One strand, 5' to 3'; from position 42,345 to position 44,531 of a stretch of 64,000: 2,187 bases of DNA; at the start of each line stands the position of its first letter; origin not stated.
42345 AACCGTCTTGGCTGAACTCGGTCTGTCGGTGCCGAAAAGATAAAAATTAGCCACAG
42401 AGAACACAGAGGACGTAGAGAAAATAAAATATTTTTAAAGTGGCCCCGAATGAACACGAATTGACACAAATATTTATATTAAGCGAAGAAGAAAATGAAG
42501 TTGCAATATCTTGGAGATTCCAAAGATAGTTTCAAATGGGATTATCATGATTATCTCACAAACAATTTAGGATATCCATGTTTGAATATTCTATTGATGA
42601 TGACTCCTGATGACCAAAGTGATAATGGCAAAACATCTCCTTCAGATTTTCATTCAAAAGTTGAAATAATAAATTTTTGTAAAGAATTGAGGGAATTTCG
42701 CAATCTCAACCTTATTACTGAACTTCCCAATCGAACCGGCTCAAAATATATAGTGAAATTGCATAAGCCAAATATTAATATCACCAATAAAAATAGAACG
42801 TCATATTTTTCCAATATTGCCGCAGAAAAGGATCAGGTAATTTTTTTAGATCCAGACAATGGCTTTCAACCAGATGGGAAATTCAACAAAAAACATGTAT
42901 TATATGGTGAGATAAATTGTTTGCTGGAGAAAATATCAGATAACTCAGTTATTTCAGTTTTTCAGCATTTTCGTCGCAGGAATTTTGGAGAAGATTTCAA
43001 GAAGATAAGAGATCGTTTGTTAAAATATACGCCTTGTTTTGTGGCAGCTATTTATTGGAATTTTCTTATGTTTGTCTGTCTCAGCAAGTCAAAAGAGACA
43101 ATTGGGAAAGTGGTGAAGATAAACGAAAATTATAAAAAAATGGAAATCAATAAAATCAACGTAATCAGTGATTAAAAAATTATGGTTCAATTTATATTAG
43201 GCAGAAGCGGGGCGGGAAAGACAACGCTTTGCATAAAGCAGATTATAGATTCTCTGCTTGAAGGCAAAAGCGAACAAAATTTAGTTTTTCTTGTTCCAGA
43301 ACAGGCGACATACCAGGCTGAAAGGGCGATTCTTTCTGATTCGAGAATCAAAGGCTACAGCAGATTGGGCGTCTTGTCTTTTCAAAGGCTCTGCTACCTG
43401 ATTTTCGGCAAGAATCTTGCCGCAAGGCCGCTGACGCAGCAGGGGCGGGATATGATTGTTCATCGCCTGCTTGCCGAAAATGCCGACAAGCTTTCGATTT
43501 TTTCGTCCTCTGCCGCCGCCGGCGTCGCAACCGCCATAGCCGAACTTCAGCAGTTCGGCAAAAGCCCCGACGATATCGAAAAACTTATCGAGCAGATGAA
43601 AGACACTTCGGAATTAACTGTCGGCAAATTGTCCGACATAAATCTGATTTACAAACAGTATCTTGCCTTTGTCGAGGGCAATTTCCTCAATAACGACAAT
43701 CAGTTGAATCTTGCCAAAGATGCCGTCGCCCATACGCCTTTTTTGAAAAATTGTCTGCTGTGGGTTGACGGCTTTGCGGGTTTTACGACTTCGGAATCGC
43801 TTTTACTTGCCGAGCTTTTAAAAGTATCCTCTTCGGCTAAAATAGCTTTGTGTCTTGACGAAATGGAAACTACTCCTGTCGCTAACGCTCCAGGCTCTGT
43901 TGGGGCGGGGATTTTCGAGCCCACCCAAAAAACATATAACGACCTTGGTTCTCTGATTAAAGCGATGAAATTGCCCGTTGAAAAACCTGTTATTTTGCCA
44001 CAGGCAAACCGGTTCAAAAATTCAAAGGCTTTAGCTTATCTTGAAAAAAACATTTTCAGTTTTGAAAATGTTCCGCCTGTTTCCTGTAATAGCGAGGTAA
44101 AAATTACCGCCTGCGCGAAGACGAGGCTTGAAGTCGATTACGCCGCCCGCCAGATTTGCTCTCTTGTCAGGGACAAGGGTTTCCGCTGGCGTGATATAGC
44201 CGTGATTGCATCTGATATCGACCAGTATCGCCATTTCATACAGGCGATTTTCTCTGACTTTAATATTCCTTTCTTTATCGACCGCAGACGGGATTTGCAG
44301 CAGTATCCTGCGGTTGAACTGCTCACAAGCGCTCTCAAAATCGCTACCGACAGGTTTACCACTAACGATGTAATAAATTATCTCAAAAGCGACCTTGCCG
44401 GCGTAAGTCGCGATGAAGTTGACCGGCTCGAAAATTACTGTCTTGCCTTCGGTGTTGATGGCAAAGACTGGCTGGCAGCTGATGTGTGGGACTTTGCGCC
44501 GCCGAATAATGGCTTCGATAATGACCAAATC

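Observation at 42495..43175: AT-rich unknown gene wedged between udg and addB and translationally close-coupled to addBA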

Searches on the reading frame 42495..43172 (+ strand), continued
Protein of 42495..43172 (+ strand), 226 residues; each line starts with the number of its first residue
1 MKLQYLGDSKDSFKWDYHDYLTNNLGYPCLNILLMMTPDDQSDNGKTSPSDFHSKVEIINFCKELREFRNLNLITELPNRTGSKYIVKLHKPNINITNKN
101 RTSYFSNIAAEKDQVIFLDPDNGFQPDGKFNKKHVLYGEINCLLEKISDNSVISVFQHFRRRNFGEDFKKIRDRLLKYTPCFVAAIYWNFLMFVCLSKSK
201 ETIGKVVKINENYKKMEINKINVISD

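Call 55: search_solved_structures(query=A5, max_evalue=10, show_alignments=2)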
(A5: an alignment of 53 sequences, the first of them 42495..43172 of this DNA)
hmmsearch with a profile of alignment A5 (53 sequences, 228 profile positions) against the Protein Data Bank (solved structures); distinct sequences matched with E-value up to 10: 3.
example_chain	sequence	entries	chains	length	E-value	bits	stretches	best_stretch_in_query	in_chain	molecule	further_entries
5fej_A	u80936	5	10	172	0.016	18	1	25-83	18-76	CopM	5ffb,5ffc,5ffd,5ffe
5ffa_A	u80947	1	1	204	0.032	17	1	25-83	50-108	CopM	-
4hhu_A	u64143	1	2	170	0.74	12.6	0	152-221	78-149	OR280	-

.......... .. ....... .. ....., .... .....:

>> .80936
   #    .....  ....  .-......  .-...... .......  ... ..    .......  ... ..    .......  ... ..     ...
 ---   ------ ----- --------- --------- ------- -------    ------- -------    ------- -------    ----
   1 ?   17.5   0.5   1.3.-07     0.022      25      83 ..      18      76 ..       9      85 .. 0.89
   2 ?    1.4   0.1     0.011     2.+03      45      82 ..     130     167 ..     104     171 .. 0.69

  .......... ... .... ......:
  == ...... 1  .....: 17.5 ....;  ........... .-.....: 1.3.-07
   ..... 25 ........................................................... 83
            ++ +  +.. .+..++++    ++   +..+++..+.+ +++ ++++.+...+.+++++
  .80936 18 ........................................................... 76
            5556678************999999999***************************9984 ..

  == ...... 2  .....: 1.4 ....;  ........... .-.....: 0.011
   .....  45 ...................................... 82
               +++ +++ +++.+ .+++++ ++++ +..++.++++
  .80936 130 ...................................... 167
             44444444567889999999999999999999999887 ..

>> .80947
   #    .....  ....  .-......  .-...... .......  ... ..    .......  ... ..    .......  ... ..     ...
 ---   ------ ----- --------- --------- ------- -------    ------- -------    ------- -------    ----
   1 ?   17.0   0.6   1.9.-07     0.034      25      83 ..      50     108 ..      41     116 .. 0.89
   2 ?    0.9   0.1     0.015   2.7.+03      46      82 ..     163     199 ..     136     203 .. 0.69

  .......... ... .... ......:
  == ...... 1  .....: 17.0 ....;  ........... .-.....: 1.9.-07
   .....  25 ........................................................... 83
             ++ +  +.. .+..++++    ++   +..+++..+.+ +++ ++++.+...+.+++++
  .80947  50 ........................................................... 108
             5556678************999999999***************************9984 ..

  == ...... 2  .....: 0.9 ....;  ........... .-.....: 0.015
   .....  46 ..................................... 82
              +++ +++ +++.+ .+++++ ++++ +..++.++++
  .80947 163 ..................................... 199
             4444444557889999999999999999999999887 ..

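Call 74: search_dna_similar(query=window:42495-43172:+, collection=plasmids, mode=protein, max_evalue=0.001, max_rows=20)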
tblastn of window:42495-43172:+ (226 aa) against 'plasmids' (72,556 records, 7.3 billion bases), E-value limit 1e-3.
No match.

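Call 75: search_dna_similar(query=window:42495-43172:+, collection=phages, mode=protein, max_evalue=0.001, max_rows=20)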
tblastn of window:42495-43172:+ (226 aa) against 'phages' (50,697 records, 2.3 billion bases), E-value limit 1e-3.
No match.
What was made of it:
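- Tried and rejected: Phages and plasmids. tblastn against GenBank phages and PLSDB gave no match (calls 74, 75).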

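Call 79: search_protein_families(library=padloc, proteins=[P0122, P0123, P0230, P0185, P0138, P0141, P0180, P0197], max_evalue=0.1)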
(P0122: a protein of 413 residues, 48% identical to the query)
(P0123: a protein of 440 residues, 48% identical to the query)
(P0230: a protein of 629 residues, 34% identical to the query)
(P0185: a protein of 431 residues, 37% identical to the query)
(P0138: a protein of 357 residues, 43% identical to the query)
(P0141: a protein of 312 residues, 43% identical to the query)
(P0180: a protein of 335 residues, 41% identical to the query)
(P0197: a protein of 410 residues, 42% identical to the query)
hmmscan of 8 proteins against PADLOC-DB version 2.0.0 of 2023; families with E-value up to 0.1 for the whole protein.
P0122 (413 aa): 0 families

P0123 (440 aa): 0 families

P0230 (629 aa): 2 families
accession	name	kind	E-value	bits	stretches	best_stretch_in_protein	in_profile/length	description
PDLC04916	PDC-S11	-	1.1e-10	39.2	1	267-494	17-213/358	-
PDLC04915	PDC-S11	-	0.00017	19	1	320-455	59-182/379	-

P0185 (431 aa): 0 families

P0138 (357 aa): 0 families

P0141 (312 aa): 0 families

P0180 (335 aa): 1 family
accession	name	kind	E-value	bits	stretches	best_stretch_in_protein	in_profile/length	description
PDLC01439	typeIV_DinG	-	0.015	11.9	1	111-185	361-435/575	CAS-IV-A; associated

P0197 (410 aa): 0 families
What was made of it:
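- On Known anti-phage defence proteins (PADLOC-DB v2): Only the fused C-terminal domain of P0230 hits PDC-S11 (call 79).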

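Call 87: predict_structure(alignment_id=A6)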
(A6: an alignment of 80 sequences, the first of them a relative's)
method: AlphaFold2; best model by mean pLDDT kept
length: 229 residues; sequences in the alignment: 80
mean_pLDDT: 87.0   pTM: 0.88
mean pLDDT of the five models: 87.0, 85.2, 84.4, 84.1, 83.8
residues with pLDDT >= 90: 134; 70-90: 62; 50-70: 25; < 50: 8
segments of 3 or more residues with pLDDT < 50: 1-4, 40-43
pLDDT, mean of each block of 10 residues (from residue 1): 56 92 95 82 59 85 68 87 95 81 93 97 92 89 98 98 74 91 98 92 98 97 85
secondary structure, 60 per line:
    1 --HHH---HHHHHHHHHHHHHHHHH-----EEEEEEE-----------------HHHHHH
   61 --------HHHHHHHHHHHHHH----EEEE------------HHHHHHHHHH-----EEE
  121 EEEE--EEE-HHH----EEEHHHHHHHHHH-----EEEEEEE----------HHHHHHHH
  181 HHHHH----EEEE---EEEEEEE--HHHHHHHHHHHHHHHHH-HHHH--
elements in order: H9-25 E31-37 H55-60 H69-82 E87-90 H103-112 E118-124 E127-129 E138-140 H141-150 E156-162 H173-185 E190-193 E197-203 H206-222 H224-227

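Call 89: fold_search(model_id=the predicted structure, library=pdb)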
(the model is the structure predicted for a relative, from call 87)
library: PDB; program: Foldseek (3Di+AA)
matches with E <= 10: 906; with E <= 0.001: 1
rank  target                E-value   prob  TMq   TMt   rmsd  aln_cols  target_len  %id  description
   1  7p9o                  7.1e-04  0.99  0.46  0.40   7.9       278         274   12  Structure of E.coli RlmJ in complex with a SAM analogue (CA) (released 2022-05-25)
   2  9k71_A                4.0e-03  0.82  0.31  0.21   8.5       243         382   10  Three-dimensional structure of homo-dimer of cystathione beta lyase/PLP from Bacillus cereus(BcPatB) (released 2024-11-20)
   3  1ahe_A                4.2e-03  0.98  0.42  0.27   7.2       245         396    9  ASPARTATE AMINOTRANSFERASE HEXAMUTANT (released 1995-09-15)
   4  8e9u_A                4.8e-03  0.98  0.43  0.27   7.1       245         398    9  Crystal structure of E. coli aspartate aminotransferase mutant HEX in the ligand-free form at 303 K (released 2022-11-09)
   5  2qe6_A                6.1e-03  0.92  0.39  0.35   9.9       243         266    9  CRYSTAL STRUCTURE OF A PUTATIVE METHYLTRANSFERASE (TFU_2867) FROM THERMOBIFIDA FUSCA YX AT 1.95 A RESOLUTION (released 2007-07-03)
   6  8e9t_A                6.9e-03  0.97  0.43  0.28   7.1       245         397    9  Crystal structure of wild-type E. coli aspartate aminotransferase in the ligand-free form at 303 K (released 2022-10-05)
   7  8e9n_A                6.9e-03  0.97  0.43  0.27   7.1       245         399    9  Crystal structure of E. coli aspartate aminotransferase mutant VFIY in the ligand-free form at 278 K (released 2022-10-05)
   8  1bqd_A                7.3e-03  0.96  0.42  0.27   7.3       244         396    9  ASPARTATE AMINOTRANSFERASE P138A/P195A DOUBLE MUTANT (released 1999-05-11)
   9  8e9c_B                7.3e-03  0.89  0.36  0.23   9.5       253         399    8  Crystal structure of E. coli aspartate aminotransferase mutant AIFS in the ligand-free form at 100 K (released 2022-11-02)
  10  8juj_B                8.3e-03  0.91  0.37  0.25   6.4       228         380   10  Crystal structures of Cystathionine beta lyase from Bacillus cereus ATCC 14579 (released 2024-07-03)
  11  5uc7                  8.8e-03  0.47  0.28  0.18  10.1       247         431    9  Crystal structure of BioA / 7,8-diaminopelargonic acid aminotransferase / DAPA synthase from Citrobacter rodentium, PLP  (released 2017-01-25)
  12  8e9l_A                1.0e-02  0.96  0.42  0.27   7.1       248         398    9  Crystal structure of E. coli aspartate aminotransferase mutant VFIT in the ligand-free form at 278 K (released 2022-10-05)
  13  8e9c_A                1.1e-02  0.96  0.43  0.29   7.1       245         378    9  Crystal structure of E. coli aspartate aminotransferase mutant AIFS in the ligand-free form at 100 K (released 2022-11-02)
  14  8e9r_A                1.1e-02  0.96  0.43  0.27   7.1       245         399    9  Crystal structure of E. coli aspartate aminotransferase mutant VFCS in the ligand-free form at 278 K (released 2022-10-05)
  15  1g4v                  1.1e-02  0.94  0.42  0.27   7.2       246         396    9  ASPARTATE AMINOTRANSFERASE ACTIVE SITE MUTANT N194A/Y225F (released 2000-11-22)
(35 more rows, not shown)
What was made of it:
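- An independent model of a member about 26% identical (pLDDT 87) has RlmJ 7p9o as its top hit (E=7e-4, TM 0.46) (calls 87, 89).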

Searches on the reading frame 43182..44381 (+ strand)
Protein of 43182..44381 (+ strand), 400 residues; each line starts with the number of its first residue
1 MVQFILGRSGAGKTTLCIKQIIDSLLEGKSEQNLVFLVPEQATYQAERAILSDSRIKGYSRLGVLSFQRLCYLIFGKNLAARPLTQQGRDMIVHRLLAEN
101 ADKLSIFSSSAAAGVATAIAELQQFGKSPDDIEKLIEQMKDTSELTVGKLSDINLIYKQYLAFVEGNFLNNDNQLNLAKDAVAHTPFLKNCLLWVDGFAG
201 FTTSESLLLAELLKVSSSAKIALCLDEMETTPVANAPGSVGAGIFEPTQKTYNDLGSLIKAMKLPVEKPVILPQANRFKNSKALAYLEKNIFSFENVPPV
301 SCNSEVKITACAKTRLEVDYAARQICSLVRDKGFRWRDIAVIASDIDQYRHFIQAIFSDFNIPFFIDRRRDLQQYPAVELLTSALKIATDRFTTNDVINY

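Call 56: find_related_loci(query=window:43182-44381:+, collection=metagenome_contigs, flank=4000)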
Query window:43182-44381:+ (400 aa) in metagenome_contigs; peptide patterns used: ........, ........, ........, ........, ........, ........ (x = any residue, [..] = any of these).
600 stretches matched a pattern (row limit reached: there are more); 228 encode a relative of the query (tblastn E <= 1e-3); the best 80 are kept; 80 distinct loci.
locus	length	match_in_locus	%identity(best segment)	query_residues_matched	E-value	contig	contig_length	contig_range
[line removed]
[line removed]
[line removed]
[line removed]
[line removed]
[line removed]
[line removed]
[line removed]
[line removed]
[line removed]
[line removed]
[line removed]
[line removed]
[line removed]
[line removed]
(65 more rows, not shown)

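Call 59: search_protein_families(library=pfam, proteins=[L097:1251-1526:+, L098:2334-2801:+, L098:2982-3941:+, L099:2247-2549:+, L099:2509-3519:+, L099:3512-3982:+, L100:2744-3277:+, L100:3297-3788:+, L102:1525-1866:+, L105:3430-3924:+], max_evalue=0.01)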
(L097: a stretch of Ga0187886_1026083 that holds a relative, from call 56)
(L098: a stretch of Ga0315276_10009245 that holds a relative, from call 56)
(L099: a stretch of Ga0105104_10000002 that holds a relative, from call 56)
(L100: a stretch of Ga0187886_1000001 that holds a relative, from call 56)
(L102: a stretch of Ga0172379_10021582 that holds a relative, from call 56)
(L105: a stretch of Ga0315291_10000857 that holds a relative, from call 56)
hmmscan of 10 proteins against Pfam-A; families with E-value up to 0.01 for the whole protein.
L097:1251-1526:+ (92 aa): 0 families

L098:2334-2801:+ (156 aa): 1 family
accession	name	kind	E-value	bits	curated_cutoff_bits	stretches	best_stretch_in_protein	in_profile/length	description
PF14317.12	YcxB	-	2.1e-08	34.2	23.3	1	90-138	1-49/61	YcxB-like protein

L098:2982-3941:+ (320 aa): 14 families
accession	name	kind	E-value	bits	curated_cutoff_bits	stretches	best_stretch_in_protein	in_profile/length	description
PF13424.12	TPR_12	-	4.9e-28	97.6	30.1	3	146-218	2-77/77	Tetratricopeptide repeat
PF17874.7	TPR_MalT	-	1.5e-20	74.2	45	2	71-292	5-227/336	MalT-like TPR region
PF07719.23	TPR_2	-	4.5e-16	58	27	1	149-177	3-31/34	Tetratricopeptide repeat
PF13181.12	TPR_8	-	8.9e-13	47.7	25.7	1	269-297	4-32/34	Tetratricopeptide repeat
PF00515.34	TPR_1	-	1.1e-12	47.6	27.8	1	149-177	3-31/34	Tetratricopeptide repeat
PF13374.12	TPR_10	-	1.2e-12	47.8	27.5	0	109-142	4-37/42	Tetratricopeptide repeat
PF14938.12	SNAP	-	8.5e-10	39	25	1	164-309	8-158/282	Soluble NSF attachment protein, SNAP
PF13428.12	TPR_14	-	3.2e-07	30.8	23.5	0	112-135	6-29/44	Tetratricopeptide repeat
PF13431.12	TPR_17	-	5.2e-07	29.9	24.4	0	55-85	1-31/34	Tetratricopeptide repeat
PF13176.12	TPR_7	-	8.1e-06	26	27.9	0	151-175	3-27/36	Tetratricopeptide repeat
PF24885.1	TPR_NPHP3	-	0.00059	19.7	100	0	112-217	104-214/239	Nephrocystin-3 TPR domain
PF23231.1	HAT_Syf1_CNRKL1_C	-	0.0028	16.9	27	0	180-256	3-77/397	Pre-mRNA-splicing factor Syf1/CRNKL1 C-terminal HAT repeat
PF13432.12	TPR_16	-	0.003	18.4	32.7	0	129-177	15-61/65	Tetratricopeptide repeat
PF14559.12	TPR_19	-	0.0047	17.7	25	0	199-250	4-49/68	Tetratricopeptide repeat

L099:2247-2549:+ (101 aa): 4 families
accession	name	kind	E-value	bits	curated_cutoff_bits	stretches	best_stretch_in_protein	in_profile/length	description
PF01381.28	HTH_3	-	8.9e-13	48.5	23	1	7-60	1-54/55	Helix-turn-helix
PF12844.13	HTH_19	-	2.3e-08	34.2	30.2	1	4-58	1-55/64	Helix-turn-helix domain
PF13560.12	HTH_31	-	5.1e-06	27.1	27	1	11-57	10-57/64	Helix-turn-helix domain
PF13443.12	HTH_26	-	0.0038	17.9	22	1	20-56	15-52/63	Cro/C1-type HTH DNA-binding domain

L099:2509-3519:+ (337 aa): 1 family
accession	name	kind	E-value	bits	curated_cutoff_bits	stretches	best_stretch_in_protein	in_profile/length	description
PF00078.32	RVT_1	-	1.9e-13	51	29.6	1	65-235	7-189/205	Reverse transcriptase (RNA-dependent DNA polymerase)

L099:3512-3982:+ (157 aa): 0 families

L100:2744-3277:+ (178 aa): 1 family
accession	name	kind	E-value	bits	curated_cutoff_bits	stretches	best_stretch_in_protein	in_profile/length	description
PF14811.11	TPD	-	0.0073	16.6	27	0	16-72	19-75/138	Protein of unknown function TPD sequence-motif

L100:3297-3788:+ (164 aa): 0 families

L102:1525-1866:+ (114 aa): 6 families
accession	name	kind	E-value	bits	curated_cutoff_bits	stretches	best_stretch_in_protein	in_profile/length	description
PF13717.11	Zn_ribbon_4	-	1.3e-08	35.1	30.3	1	1-32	1-35/36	zinc-ribbon domain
PF13719.11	Zn_ribbon_5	-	0.00017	21.7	29.3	1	1-34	1-37/37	zinc-ribbon domain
PF18048.7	TRAF6_Z2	-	0.00081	19.8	27.4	0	3-12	4-13/27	TNF receptor-associated factor 6 zinc finger 2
PF13248.11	Zn_ribbon_3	-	0.0037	17.1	27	0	22-38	2-17/26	zinc-ribbon domain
PF14158.11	YndJ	-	0.0041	16.9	27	1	65-106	156-196/258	YndJ-like protein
PF05628.17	Borrelia_P13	-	0.005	17.3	25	1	60-106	41-87/138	Borrelia membrane protein P13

L105:3430-3924:+ (165 aa): 0 families

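Call 60: search_protein_families(library=padloc, proteins=[L097:1251-1526:+, L098:2334-2801:+, L098:2982-3941:+, L099:2247-2549:+, L099:2509-3519:+, L099:3512-3982:+, L100:2744-3277:+, L100:3297-3788:+, L102:1525-1866:+, L105:3430-3924:+], max_evalue=0.01)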
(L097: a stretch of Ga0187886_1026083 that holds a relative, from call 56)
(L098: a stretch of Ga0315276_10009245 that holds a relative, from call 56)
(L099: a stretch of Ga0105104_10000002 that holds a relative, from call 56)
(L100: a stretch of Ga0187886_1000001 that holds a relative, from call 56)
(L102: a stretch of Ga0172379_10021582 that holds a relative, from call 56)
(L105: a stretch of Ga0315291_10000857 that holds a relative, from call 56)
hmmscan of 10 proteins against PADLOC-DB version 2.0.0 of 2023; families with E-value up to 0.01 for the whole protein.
L097:1251-1526:+ (92 aa): 0 families

L098:2334-2801:+ (156 aa): 0 families

L098:2982-3941:+ (320 aa): 2 families
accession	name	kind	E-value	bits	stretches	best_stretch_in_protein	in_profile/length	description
PDLC01169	TPR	-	3.4e-07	27.9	1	54-179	94-220/252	TPR repeats containing protein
PDLC01171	TPR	-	0.00062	16.9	1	156-248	225-316/504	TPR repeats containing protein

L099:2247-2549:+ (101 aa): 15 families
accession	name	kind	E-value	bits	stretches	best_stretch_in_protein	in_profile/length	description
PDLC02926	HTH_VI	-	3.7e-20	70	1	2-84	1-85/92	-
PDLC03954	RmrA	-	3e-08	31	1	4-81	12-88/380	-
PDLC03947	RmrA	-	2.3e-06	24.7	1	4-63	13-72/383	-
PDLC03944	RmrA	-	7.8e-06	23.2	1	5-65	9-69/384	-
PDLC03951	RmrA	-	1.2e-05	22.5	1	8-66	14-70/400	-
PDLC03949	RmrA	-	1.5e-05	22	1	7-66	7-66/363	-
PDLC04142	capH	-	1.9e-05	23.7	1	4-68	8-66/103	capH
PDLC03665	Control_protein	-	2.1e-05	22.7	1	4-57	10-64/77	control protein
PDLC03955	RmrA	-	2.4e-05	21.7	1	10-62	28-80/371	-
PDLC03945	RmrA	-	3.3e-05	21.2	1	1-67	1-67/394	-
PDLC03952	RmrA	-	6.6e-05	19.9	1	8-73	28-93/395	-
PDLC03943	RmrA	-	0.00025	18.2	1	4-64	4-64/370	-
PDLC03953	RmrA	-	0.00037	17.8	1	6-68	9-71/373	-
PDLC04775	PDC-M69A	-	0.0023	16.4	1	2-69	7-74/113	-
PDLC03946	RmrA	-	0.0034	14.1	1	11-67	11-67/357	-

L099:2509-3519:+ (337 aa): 80 families (the best 25 are shown)
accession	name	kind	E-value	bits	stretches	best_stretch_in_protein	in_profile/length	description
PDLC02952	RT_VI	-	3.8e-67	224.5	1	27-285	5-253/279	-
PDLC02946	RT_III-A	-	8e-63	210.5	1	30-321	36-330/330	-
PDLC02943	RT_III-A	-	1.7e-59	199.4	1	32-271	26-265/322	-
PDLC02942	RT_III-A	-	2.8e-59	198.9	1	30-290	44-299/341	-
PDLC02941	RT_II-A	-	2.1e-57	192.6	1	30-321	15-299/309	-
PDLC02945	RT_III-A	-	1.7e-53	179.9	2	160-321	198-361/362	-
PDLC03739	RT_Ec107-like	-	1.9e-50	170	1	42-296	23-273/307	retron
PDLC02949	RT_other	-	5.5e-50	168.9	2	161-323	311-473/481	-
PDLC02956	RT_XIII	-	1.3e-49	167.5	1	28-322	113-427/469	-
PDLC02955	RT_X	-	1.3e-49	167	1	33-273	2-241/272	-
PDLC03740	RT_outgroup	-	2.9e-49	166.4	2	161-320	248-407/407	retron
PDLC02962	RT-TIR_XII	-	1.9e-48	163.5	1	19-319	5-329/478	single gene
PDLC02960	RT-Protease_XI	-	5.9e-48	162.1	1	27-274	5-263/506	single gene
PDLC02961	RT-TIR_XII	-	6.4e-48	161.8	1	18-319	4-328/475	single gene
PDLC02959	RT-Protease_XI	-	7e-48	161.8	1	27-276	7-268/510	single gene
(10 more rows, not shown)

L099:3512-3982:+ (157 aa): 0 families

L100:2744-3277:+ (178 aa): 0 families

L100:3297-3788:+ (164 aa): 1 family
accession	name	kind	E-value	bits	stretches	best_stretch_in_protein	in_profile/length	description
PDLC01903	CARF4--CARF_PDDEXK_TM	-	0.00045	17.7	1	84-163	39-117/380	-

L102:1525-1866:+ (114 aa): 0 families

L105:3430-3924:+ (165 aa): 0 families
